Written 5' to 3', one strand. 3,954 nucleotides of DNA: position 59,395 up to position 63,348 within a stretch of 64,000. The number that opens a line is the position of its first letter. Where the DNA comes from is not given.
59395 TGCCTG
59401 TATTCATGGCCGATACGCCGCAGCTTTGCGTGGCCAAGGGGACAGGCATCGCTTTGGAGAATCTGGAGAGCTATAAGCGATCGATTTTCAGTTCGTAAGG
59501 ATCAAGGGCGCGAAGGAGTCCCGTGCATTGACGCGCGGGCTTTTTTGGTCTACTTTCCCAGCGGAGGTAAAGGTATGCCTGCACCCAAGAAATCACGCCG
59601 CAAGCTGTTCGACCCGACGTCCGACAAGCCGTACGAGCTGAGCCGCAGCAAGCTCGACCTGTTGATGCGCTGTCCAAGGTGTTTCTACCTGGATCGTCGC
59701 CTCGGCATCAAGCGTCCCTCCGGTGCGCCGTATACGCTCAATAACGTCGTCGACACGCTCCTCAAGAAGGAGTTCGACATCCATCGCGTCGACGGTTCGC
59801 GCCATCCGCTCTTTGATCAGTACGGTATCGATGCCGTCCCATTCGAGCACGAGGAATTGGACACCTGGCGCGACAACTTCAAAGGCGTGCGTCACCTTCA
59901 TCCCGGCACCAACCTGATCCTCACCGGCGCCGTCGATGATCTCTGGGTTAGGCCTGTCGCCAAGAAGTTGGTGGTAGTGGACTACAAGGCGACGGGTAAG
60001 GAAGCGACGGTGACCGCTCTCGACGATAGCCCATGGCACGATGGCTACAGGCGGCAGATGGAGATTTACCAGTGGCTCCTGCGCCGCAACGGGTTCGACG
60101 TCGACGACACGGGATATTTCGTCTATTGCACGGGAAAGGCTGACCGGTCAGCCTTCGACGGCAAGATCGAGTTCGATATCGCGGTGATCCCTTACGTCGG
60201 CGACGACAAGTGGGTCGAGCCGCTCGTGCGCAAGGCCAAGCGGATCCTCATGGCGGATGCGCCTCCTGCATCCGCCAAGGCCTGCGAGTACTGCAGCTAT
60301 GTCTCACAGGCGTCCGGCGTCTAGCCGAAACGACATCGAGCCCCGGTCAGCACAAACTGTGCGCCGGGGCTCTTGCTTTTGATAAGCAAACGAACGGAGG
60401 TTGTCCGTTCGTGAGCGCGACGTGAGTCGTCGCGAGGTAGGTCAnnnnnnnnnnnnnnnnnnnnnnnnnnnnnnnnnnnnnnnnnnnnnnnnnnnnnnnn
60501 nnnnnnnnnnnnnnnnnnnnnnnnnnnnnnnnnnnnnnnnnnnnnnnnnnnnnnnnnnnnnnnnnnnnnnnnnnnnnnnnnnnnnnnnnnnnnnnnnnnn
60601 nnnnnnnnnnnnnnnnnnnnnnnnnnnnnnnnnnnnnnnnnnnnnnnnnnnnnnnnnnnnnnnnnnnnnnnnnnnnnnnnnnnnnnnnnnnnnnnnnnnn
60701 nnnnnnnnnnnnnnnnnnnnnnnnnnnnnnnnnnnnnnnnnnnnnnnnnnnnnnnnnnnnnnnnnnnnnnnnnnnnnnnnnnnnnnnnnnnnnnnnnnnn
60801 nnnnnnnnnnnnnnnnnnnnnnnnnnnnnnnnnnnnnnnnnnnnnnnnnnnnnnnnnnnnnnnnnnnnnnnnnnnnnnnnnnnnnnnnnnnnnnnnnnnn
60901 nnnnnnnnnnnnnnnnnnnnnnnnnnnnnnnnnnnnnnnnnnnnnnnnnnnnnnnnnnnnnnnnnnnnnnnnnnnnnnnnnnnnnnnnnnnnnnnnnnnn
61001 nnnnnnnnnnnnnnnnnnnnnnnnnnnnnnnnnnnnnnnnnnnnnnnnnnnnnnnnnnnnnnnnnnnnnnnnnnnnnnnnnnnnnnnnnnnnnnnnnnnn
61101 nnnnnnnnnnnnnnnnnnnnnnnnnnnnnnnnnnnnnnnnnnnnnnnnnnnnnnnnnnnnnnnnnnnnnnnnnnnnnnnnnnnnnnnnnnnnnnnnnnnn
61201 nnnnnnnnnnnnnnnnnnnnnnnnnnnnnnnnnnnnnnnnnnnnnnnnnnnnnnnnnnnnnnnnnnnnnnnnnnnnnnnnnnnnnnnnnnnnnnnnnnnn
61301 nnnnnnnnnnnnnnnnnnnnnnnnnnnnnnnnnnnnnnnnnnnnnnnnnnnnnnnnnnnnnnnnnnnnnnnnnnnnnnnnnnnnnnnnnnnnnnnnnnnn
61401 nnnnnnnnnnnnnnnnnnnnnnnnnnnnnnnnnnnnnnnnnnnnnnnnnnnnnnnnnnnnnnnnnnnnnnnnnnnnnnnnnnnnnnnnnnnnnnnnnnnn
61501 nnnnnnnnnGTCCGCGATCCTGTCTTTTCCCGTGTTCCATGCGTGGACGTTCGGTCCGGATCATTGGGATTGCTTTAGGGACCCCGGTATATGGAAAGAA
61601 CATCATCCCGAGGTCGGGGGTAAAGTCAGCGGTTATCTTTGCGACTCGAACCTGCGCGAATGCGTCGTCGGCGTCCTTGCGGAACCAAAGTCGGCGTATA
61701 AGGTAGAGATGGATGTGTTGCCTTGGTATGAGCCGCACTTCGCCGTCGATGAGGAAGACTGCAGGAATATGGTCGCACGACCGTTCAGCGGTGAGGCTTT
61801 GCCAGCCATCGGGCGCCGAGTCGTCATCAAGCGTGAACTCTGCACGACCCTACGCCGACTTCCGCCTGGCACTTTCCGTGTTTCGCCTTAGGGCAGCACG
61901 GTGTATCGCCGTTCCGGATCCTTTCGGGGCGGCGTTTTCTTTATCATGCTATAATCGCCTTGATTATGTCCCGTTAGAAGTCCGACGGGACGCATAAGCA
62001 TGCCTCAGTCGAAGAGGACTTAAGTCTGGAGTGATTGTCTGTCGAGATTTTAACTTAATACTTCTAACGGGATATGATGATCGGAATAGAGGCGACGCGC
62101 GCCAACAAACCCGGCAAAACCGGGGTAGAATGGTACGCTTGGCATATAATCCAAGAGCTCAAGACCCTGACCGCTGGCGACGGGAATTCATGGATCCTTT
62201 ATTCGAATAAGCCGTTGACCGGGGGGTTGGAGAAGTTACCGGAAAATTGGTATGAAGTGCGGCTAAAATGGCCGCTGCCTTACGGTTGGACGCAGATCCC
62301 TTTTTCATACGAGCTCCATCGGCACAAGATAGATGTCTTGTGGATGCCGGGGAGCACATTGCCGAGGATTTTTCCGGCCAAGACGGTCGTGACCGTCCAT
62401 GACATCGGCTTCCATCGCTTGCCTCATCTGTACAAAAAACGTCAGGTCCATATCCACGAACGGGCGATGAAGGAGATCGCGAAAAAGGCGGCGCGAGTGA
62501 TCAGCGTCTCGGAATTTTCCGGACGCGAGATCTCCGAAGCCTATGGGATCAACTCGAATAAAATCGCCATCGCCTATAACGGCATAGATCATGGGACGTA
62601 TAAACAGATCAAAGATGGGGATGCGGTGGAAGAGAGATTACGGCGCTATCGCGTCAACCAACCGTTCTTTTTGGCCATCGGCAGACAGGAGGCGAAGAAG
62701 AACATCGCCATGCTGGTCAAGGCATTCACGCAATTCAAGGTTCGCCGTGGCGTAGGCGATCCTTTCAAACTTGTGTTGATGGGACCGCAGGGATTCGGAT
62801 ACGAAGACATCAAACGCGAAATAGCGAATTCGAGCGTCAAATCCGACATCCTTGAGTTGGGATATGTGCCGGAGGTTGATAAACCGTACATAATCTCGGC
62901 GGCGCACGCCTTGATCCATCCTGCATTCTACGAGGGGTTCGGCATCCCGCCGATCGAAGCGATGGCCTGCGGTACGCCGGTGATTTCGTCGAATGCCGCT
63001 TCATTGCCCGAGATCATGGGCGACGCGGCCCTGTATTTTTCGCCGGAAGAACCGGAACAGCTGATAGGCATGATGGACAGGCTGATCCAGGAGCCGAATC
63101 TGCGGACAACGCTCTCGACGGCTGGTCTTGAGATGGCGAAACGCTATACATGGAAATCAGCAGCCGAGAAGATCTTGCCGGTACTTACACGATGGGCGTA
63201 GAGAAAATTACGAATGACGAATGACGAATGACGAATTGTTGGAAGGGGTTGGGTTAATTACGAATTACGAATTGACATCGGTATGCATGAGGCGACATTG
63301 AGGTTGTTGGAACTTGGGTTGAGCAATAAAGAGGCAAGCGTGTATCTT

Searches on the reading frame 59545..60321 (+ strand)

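Call 104: search_protein_families(library=pfam, proteins=[window:59545-60321:+], max_evalue=0.001)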
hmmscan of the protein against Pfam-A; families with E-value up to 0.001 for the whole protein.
window:59545-60321:+ (259 aa): 1 family
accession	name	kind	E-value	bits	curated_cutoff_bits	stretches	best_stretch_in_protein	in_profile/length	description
PF12705.13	PDDEXK_1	-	7e-15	56.1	22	1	106-253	120-243/247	PD-(D/E)XK nuclease superfamily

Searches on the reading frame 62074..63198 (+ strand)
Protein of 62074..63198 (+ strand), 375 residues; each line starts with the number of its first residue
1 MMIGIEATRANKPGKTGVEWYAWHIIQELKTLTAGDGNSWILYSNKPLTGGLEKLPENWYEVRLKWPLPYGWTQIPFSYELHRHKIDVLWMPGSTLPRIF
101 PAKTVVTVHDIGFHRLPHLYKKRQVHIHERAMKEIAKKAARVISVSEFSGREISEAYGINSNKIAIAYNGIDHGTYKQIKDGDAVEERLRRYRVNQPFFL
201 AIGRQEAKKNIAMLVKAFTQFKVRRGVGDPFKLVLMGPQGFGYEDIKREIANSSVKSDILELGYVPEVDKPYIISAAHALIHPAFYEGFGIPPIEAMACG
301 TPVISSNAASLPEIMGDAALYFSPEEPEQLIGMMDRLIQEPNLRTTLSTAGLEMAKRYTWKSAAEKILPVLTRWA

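Call 107: search_protein_families(library=pfam, proteins=[window:62074-63198:+], max_evalue=0.00001)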
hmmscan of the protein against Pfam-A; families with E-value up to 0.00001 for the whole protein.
window:62074-63198:+ (375 aa): 5 families
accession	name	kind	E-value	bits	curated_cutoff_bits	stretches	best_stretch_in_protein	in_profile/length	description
PF00534.26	Glycos_transf_1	-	3.6e-29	101.9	26.4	1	195-351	14-169/172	Glycosyl transferases group 1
PF13692.12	Glyco_trans_1_4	-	6.5e-22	78.8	27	1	197-339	2-141/142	Glycosyl transferases group 1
PF13439.12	Glyco_transf_4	-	4.5e-13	50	28.5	1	70-173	57-168/170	Glycosyltransferase Family 4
PF20706.3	GT4-conflict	-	6.3e-11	42.3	26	1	102-331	106-333/385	Family 4 Glycosyltransferase in conflict systems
PF13524.12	Glyco_trans_1_2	-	2.3e-07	31.3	25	1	235-368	19-143/144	Glycosyl transferase-like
